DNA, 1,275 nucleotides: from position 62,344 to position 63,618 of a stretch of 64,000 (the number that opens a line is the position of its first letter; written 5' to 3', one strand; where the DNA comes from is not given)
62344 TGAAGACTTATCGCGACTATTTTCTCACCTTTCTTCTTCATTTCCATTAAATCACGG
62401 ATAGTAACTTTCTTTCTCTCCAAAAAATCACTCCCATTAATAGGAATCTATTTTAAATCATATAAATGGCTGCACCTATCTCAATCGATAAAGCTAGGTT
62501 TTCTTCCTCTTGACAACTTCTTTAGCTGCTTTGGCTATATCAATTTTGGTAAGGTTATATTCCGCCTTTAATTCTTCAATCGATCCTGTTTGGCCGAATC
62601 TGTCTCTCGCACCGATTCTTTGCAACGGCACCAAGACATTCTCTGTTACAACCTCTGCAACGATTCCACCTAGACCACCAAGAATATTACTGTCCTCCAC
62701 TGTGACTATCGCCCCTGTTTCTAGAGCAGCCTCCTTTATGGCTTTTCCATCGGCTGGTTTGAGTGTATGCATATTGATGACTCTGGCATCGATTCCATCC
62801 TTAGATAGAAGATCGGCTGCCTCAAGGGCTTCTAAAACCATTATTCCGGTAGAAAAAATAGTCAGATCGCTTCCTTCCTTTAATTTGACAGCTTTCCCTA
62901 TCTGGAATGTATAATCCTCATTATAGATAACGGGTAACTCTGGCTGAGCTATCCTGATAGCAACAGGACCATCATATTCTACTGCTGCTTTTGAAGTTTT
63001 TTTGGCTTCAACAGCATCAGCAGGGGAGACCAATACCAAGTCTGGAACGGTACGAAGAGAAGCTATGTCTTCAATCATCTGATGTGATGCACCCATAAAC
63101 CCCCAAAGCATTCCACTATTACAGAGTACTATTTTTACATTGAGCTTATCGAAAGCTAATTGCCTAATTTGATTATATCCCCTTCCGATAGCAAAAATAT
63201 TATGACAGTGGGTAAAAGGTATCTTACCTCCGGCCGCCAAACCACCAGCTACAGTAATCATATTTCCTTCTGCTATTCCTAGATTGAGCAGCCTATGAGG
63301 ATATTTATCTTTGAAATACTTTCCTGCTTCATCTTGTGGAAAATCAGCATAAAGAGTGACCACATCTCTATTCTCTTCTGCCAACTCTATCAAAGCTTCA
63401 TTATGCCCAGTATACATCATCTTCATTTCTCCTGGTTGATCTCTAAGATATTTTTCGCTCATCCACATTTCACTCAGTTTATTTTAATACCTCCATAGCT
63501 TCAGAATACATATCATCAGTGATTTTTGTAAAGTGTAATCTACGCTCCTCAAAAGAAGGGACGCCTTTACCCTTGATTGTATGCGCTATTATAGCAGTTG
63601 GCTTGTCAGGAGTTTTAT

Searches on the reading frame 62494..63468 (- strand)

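Call 95: search_protein_families(library=pfam, proteins=[window:62494-63468:-], max_evalue=0.0001)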
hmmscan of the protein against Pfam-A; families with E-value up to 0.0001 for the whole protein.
window:62494-63468:- (324 aa): 3 families
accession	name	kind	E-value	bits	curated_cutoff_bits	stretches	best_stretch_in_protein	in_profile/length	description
PF02780.25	Transketolase_C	-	3.9e-30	104.7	25.9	1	191-310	1-123/124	Transketolase, C-terminal domain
PF02779.29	Transket_pyr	-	9.5e-29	100.7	27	1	18-178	5-172/174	Transketolase, pyrimidine binding domain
PF22613.1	Transketolase_C_1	-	6.6e-06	26.8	27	1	198-306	10-112/113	Transketolase-like TK C-terminal domain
